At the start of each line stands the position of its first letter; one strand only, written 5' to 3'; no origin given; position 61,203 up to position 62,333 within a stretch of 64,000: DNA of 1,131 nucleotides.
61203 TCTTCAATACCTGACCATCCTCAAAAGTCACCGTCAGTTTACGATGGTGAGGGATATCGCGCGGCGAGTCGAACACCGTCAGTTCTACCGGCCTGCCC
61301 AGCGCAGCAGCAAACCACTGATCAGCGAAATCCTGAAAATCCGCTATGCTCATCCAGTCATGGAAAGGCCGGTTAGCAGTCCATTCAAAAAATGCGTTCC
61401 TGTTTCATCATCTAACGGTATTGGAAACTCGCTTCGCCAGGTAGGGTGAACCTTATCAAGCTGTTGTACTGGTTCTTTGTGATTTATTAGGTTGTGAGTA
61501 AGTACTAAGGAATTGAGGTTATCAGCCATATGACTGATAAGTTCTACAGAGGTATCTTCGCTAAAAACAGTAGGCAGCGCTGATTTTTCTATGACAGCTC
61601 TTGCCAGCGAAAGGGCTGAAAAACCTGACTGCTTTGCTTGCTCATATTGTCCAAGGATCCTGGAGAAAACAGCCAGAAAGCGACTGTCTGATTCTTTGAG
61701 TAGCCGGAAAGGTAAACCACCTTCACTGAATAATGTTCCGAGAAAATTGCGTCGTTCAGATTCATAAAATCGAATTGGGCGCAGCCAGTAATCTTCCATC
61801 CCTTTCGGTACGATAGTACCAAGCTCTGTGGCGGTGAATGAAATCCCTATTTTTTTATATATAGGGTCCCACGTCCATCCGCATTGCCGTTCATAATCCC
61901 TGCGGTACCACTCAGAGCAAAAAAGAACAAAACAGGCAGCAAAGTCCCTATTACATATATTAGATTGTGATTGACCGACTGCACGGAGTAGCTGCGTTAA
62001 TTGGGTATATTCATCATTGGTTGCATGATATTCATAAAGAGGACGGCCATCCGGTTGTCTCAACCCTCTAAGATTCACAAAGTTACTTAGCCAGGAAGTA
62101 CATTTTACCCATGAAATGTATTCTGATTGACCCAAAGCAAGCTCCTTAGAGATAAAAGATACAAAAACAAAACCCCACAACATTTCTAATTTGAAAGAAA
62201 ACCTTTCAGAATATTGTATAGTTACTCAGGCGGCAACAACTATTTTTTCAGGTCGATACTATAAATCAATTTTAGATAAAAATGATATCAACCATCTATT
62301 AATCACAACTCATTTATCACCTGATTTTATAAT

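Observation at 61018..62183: Translationally coupled pair of uncharacterised genes convergent with mcrC, in the variable arm of the Immigration Control Region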

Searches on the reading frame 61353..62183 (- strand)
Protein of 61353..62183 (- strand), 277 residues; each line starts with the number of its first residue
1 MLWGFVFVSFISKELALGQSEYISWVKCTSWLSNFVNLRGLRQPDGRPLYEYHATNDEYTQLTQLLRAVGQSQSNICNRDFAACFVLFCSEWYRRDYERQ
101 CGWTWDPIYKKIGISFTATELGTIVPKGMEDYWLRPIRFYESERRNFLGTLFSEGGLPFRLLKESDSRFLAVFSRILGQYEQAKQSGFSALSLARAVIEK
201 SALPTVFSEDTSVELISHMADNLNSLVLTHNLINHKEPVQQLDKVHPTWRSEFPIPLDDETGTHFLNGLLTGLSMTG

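Call 10: profile_search(protein=window:61353-62183:-)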
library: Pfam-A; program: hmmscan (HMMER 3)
A. the first sequence (277 residues): domains with independent E <= 10: 0; with E <= 0.001: 0
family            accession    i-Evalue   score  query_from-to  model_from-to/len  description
(no Pfam family matches the first sequence, even at E <= 10)

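Call 13: search_protein_families(proteins=[window:61353-62183:-], library=padloc, max_evalue=0.01)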
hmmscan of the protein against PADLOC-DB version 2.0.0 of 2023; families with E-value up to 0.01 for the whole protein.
window:61353-62183:- (277 aa): 10 families
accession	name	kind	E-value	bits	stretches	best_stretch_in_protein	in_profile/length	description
PDLC00049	DruH3|DruH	-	7.1e-139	462.4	1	19-273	3-257/1100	Unknown function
PDLC00050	DruH3|DruH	-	5e-55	184.9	1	28-270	5-243/1101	Unknown function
PDLC00047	DruH3|DruH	-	8.5e-39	131.1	1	32-269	8-248/1118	Unknown function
PDLC00039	DruH3|DruH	-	2.2e-35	120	1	29-271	68-310/1142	Unknown function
PDLC00044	DruH3|DruH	-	2.6e-35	119.4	1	30-261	10-237/1096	Unknown function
PDLC00038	DruH3|DruH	-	1.8e-24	83.7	1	27-271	7-258/1168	Unknown function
PDLC00041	DruH3|DruH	-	1.6e-21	73.7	1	29-271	9-246/1117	Unknown function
PDLC00040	DruH3|DruH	-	4.6e-12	42.3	1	40-270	62-288/1098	Unknown function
PDLC00048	DruH3|DruH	-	9.7e-12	41.7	1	141-272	33-162/1036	Unknown function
PDLC00045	DruH3|DruH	-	0.00011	18.3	1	47-177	29-150/1065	Unknown function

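Call 14: search_protein_families(proteins=[window:61353-62183:-], library=ncbifam, max_evalue=0.01)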
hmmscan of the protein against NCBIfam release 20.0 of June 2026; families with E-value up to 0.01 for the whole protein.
window:61353-62183:- (277 aa): 1 family
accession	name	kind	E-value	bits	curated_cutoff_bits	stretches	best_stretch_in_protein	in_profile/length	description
NF038336.1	YjiT_fam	subfamily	2.3e-101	340.4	150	1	31-271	1-237/1090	STY4851/ECs_5259 family protein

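Call 24: find_encoding_contigs(protein=window:61353-62183:-, flank=6000, max_places=8)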
Protein window:61353-62183:- (277 aa): 5 contigs read that carry it; 4 places shown.
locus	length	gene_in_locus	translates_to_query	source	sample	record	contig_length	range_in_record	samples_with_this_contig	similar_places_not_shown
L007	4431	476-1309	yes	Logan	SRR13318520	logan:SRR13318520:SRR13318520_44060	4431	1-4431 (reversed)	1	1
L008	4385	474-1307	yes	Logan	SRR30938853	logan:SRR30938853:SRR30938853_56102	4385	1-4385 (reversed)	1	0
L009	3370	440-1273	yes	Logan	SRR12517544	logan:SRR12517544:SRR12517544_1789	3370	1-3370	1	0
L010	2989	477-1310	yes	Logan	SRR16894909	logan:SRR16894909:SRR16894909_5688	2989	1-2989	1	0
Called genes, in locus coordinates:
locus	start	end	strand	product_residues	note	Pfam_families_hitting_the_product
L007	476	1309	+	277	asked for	PF27201:YjiT_N, PF27205:YjiT_2nd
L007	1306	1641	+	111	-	-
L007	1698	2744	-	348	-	PF10117:McrBC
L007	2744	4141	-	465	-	PF12102:MrcB_N (weak), PF20720:nSTAND3 (weak), PF00004:AAA (weak), PF07728:AAA_5, PF13401:AAA_22 (weak), PF28529:McrB_lid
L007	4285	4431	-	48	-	?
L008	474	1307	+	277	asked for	PF27201:YjiT_N, PF27205:YjiT_2nd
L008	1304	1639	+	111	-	-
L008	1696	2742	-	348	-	PF10117:McrBC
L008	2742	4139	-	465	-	PF12102:MrcB_N (weak), PF20720:nSTAND3 (weak), PF00004:AAA (weak), PF07728:AAA_5, PF13401:AAA_22 (weak), PF28529:McrB_lid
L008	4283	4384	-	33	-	?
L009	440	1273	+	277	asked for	PF27201:YjiT_N, PF27205:YjiT_2nd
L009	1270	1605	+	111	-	-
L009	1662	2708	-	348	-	PF10117:McrBC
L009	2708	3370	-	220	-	?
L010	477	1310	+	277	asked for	PF27201:YjiT_N, PF27205:YjiT_2nd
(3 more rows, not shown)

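Call 35: search_solved_structures(query=window:61353-62183:-, max_evalue=0.001, show_alignments=1)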
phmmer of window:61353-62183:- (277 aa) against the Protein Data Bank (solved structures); distinct sequences matched with E-value up to 0.001: 1.
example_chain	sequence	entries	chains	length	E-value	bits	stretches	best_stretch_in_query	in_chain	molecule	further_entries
9tud_A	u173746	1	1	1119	1.3e-19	73.7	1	30-271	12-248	DruH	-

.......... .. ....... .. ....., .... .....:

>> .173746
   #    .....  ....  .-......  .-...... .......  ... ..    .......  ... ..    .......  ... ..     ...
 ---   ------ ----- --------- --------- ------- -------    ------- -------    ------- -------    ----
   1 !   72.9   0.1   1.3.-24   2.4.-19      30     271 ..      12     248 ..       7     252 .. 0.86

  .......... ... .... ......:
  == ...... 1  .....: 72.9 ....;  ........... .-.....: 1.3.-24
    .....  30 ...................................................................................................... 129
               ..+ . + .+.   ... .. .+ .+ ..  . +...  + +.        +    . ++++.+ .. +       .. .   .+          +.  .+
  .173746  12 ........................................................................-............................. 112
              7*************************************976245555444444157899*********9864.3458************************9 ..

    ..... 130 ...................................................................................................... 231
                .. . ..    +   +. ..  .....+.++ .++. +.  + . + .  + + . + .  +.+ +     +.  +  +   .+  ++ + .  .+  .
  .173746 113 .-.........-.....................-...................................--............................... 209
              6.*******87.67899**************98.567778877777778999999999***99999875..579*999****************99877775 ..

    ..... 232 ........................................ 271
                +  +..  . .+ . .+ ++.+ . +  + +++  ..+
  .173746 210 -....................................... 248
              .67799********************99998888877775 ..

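Call 44: list_cluster_members(proteins=[window:61353-62183:-, window:61021-61353:-])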
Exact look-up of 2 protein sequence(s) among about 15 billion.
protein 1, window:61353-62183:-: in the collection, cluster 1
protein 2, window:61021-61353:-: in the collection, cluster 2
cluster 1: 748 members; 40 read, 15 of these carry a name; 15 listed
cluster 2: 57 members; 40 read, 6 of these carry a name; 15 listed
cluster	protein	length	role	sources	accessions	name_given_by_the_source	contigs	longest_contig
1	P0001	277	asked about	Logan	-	-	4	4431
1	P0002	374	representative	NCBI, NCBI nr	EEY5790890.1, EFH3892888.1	hypothetical protein ERU29_20775, partial [Escherichia coli] | hypothetical protein [Escherichia coli]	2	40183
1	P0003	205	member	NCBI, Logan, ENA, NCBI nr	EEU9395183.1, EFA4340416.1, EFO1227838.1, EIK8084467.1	hypothetical protein F0S29_05390 [Escherichia coli] | hypothetical protein [Escherichia coli]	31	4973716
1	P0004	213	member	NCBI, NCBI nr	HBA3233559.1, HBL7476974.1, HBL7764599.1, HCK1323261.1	TPA: hypothetical protein NY249_003837, partial [Escherichia coli] | hypothetical protein [Escherichia coli]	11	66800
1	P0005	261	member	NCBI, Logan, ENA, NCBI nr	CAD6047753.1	Uncharacterised protein [Escherichia coli]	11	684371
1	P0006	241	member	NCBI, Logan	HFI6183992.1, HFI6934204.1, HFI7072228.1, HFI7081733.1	TPA: STY4851/ECs_5259 family protein [Escherichia coli]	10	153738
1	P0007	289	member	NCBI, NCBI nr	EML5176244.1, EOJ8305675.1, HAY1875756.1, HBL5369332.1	TPA: hypothetical protein LR357_004541, partial [Escherichia coli] | hypothetical protein [Escherichia coli]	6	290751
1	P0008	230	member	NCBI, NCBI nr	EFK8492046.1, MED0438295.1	hypothetical protein G8G24_004632, partial [Escherichia coli] | hypothetical protein [Escherichia coli]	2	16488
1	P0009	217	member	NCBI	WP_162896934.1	STY4851/ECs_5259 family protein, partial [Escherichia coli]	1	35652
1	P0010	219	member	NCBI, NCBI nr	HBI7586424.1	TPA: hypothetical protein K8150_004931, partial [Escherichia coli] | hypothetical protein [Escherichia coli]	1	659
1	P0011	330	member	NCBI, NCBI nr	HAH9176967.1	TPA: hypothetical protein HIQ40_003958, partial [Escherichia coli] | hypothetical protein [Escherichia coli]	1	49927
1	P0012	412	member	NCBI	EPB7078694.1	protein YjiT, partial [Escherichia coli]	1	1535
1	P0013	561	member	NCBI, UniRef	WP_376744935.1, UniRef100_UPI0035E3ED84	STY4851/ECs_5259 family protein, partial [Escherichia coli] | STY4851/ECs_5259 family protein n=1 Tax=Escherichia coli TaxID=562 RepID=UPI0035E3ED84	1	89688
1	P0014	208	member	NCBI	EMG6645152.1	hypothetical protein V5I41_004349, partial [Escherichia coli]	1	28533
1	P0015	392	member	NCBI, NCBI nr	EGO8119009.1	hypothetical protein FCN49_004756, partial [Escherichia coli] | hypothetical protein [Escherichia coli]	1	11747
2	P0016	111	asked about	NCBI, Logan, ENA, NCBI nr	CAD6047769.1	putative DEAD-box helicase-like protein [Escherichia coli]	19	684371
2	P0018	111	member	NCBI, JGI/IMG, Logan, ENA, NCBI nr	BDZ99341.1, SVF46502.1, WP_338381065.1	hypothetical protein [Escherichia coli] | DEAD/DEAH box helicase domain-containing protein | hypothetical protein VEE06_36380 [Escherichia coli]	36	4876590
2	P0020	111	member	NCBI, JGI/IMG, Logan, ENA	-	hypothetical protein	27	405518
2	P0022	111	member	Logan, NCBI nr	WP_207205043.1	hypothetical protein [Escherichia coli]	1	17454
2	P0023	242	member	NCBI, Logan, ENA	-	-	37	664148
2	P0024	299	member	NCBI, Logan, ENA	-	-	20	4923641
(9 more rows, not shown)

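Call 45: find_encoding_contigs(protein=P0018, flank=4000, max_places=6)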
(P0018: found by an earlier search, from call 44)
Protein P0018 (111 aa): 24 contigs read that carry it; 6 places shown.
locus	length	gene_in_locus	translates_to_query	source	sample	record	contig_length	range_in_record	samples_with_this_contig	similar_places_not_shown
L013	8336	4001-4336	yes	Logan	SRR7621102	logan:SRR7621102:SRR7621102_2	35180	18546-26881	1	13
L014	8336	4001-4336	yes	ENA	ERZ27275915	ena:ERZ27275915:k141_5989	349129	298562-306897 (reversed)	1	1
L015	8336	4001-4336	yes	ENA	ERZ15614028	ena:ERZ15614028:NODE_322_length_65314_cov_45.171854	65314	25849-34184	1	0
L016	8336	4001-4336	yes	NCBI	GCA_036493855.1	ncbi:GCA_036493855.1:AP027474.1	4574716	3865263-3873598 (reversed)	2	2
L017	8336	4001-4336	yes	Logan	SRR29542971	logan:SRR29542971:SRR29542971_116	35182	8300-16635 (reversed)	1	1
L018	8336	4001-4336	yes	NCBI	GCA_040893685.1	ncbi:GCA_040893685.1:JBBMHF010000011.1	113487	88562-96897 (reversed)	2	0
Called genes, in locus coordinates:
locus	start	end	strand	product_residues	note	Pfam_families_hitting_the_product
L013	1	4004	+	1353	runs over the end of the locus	PF00270:DEAD, PF27116:YjiV_N, PF00271:Helicase_C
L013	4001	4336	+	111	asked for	-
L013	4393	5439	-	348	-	PF10117:McrBC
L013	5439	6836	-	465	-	PF12102:MrcB_N (weak), PF20720:nSTAND3 (weak), PF00004:AAA (weak), PF07728:AAA_5, PF13401:AAA_22 (faint), PF28529:McrB_lid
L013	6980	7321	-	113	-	PF08845:SymE_toxin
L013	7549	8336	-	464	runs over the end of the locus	PF01420:Methylase_S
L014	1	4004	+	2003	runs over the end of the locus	PF00270:DEAD, PF04851:ResIII (weak), PF27116:YjiV_N, PF00271:Helicase_C, PF09369:MZB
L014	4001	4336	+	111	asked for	-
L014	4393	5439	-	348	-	PF10117:McrBC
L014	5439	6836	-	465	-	PF12102:MrcB_N (weak), PF20720:nSTAND3 (weak), PF00004:AAA (weak), PF07728:AAA_5, PF13401:AAA_22 (faint), PF28529:McrB_lid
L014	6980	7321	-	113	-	PF08845:SymE_toxin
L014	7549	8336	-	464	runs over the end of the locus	PF01420:Methylase_S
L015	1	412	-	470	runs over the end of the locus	PF00392:GntR, PF14502:HTH_41 (weak), PF00155:Aminotran_1_2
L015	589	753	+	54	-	PF06568:YjiS-like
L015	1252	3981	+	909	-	PF27201:YjiT_N, PF27205:YjiT_2nd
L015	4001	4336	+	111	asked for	-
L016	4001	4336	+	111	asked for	-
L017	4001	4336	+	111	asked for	-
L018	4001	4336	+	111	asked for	-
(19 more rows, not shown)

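Call 46: find_encoding_contigs(protein=P0020, flank=4000, max_places=6)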
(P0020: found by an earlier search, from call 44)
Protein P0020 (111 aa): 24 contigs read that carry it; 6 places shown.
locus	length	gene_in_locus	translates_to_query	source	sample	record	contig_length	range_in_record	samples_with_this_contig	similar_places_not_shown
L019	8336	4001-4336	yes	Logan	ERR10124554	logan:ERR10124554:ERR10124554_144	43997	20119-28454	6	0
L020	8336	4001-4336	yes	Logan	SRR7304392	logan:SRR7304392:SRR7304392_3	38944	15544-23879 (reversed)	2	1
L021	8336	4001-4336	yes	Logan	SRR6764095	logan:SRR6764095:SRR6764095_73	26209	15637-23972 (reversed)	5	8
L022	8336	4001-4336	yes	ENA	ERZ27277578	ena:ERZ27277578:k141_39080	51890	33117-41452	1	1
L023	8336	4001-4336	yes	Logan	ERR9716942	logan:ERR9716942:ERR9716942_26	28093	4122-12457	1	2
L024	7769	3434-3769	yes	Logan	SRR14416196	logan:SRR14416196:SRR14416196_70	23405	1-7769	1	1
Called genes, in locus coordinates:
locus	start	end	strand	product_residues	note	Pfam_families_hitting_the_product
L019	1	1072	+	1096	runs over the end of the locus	PF27201:YjiT_N, PF27205:YjiT_2nd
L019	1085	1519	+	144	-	PF00270:DEAD (weak)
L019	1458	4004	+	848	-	PF00271:Helicase_C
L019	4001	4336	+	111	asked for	-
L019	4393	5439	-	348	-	PF10117:McrBC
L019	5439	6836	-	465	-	PF12102:MrcB_N (weak), PF20720:nSTAND3 (weak), PF00004:AAA (weak), PF07728:AAA_5, PF13401:AAA_22 (weak), PF28529:McrB_lid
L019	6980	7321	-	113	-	PF08845:SymE_toxin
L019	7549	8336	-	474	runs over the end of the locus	PF01420:Methylase_S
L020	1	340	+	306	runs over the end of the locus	PF04754:Transposase_31, PF27070:HTH_Rpn_C (weak)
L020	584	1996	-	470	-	PF00392:GntR, PF14502:HTH_41 (weak), PF00155:Aminotran_1_2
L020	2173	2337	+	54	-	PF06568:YjiS-like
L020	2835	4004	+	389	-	PF27201:YjiT_N, PF27205:YjiT_2nd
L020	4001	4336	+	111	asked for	-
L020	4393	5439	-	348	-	PF10117:McrBC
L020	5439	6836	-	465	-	PF12102:MrcB_N (weak), PF20720:nSTAND3 (weak), PF00004:AAA (weak), PF07728:AAA_5, PF13401:AAA_22 (weak), PF28529:McrB_lid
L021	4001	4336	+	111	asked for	-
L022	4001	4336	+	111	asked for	-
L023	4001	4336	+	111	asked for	-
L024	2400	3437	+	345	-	PF27201:YjiT_N, PF27205:YjiT_2nd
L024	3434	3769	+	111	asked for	-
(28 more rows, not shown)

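Call 47: find_encoding_contigs(protein=P0022, flank=4000, max_places=4)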
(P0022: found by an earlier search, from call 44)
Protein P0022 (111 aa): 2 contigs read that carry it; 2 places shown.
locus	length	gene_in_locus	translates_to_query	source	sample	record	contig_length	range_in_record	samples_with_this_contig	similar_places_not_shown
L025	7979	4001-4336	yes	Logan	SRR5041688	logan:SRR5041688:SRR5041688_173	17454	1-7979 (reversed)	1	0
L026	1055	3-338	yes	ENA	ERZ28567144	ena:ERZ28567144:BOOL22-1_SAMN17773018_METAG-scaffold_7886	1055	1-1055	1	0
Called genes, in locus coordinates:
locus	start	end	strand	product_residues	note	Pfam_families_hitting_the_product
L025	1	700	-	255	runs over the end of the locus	PF01869:BcrAD_BadFG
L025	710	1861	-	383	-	PF06050:HGD-D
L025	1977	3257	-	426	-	PF04286:DUF445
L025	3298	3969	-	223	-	-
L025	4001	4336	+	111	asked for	-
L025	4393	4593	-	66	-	-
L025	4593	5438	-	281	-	PF10117:McrBC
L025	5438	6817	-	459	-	PF12102:MrcB_N (weak), PF20720:nSTAND3 (weak), PF00004:AAA (faint), PF07728:AAA_5, PF13401:AAA_22 (weak), PF28529:McrB_lid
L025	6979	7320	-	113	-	PF08845:SymE_toxin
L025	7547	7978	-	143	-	?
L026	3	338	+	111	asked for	?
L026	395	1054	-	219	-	?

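Call 55: find_encoding_contigs(protein=P0016, flank=4000, max_places=10)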
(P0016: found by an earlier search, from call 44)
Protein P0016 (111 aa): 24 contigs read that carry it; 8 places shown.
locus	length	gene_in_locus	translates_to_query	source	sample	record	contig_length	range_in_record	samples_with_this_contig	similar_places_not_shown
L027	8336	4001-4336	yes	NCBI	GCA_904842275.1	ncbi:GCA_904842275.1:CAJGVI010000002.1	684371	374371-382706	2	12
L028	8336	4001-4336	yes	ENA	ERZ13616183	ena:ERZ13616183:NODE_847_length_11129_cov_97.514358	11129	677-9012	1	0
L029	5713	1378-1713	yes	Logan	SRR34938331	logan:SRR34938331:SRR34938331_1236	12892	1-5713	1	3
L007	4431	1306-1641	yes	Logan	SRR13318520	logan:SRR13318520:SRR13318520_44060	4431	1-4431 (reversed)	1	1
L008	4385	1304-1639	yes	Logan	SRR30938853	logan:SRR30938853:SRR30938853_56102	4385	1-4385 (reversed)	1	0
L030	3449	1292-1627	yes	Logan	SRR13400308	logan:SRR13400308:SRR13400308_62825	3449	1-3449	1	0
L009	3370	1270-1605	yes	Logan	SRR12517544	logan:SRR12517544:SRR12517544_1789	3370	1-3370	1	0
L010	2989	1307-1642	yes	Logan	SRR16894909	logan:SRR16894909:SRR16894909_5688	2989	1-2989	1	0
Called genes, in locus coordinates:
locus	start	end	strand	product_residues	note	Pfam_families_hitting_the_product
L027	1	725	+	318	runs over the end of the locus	PF04754:Transposase_31, PF27070:HTH_Rpn_C (faint)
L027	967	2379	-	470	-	PF00392:GntR, PF14502:HTH_41 (weak), PF00155:Aminotran_1_2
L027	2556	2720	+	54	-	PF06568:YjiS-like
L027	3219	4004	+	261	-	PF27201:YjiT_N, PF27205:YjiT_2nd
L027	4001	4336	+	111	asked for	-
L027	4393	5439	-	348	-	PF10117:McrBC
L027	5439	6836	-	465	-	PF12102:MrcB_N (weak), PF20720:nSTAND3 (weak), PF00004:AAA (weak), PF07728:AAA_5, PF13401:AAA_22 (weak), PF28529:McrB_lid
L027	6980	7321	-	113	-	PF08845:SymE_toxin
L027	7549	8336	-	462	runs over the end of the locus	PF01420:Methylase_S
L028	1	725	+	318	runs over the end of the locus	PF04754:Transposase_31, PF27070:HTH_Rpn_C (faint)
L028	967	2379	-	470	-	PF00392:GntR, PF14502:HTH_41 (weak), PF00155:Aminotran_1_2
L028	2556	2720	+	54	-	PF06568:YjiS-like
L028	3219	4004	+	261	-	PF27201:YjiT_N, PF27205:YjiT_2nd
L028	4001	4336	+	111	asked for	-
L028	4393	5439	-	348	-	PF10117:McrBC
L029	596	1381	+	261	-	PF27201:YjiT_N, PF27205:YjiT_2nd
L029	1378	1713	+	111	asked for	-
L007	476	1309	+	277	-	PF27201:YjiT_N, PF27205:YjiT_2nd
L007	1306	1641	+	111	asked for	-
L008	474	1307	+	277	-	PF27201:YjiT_N, PF27205:YjiT_2nd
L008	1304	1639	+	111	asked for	-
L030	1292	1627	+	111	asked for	-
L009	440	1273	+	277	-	PF27201:YjiT_N, PF27205:YjiT_2nd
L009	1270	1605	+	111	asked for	-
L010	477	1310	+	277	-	PF27201:YjiT_N, PF27205:YjiT_2nd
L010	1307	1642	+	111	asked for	-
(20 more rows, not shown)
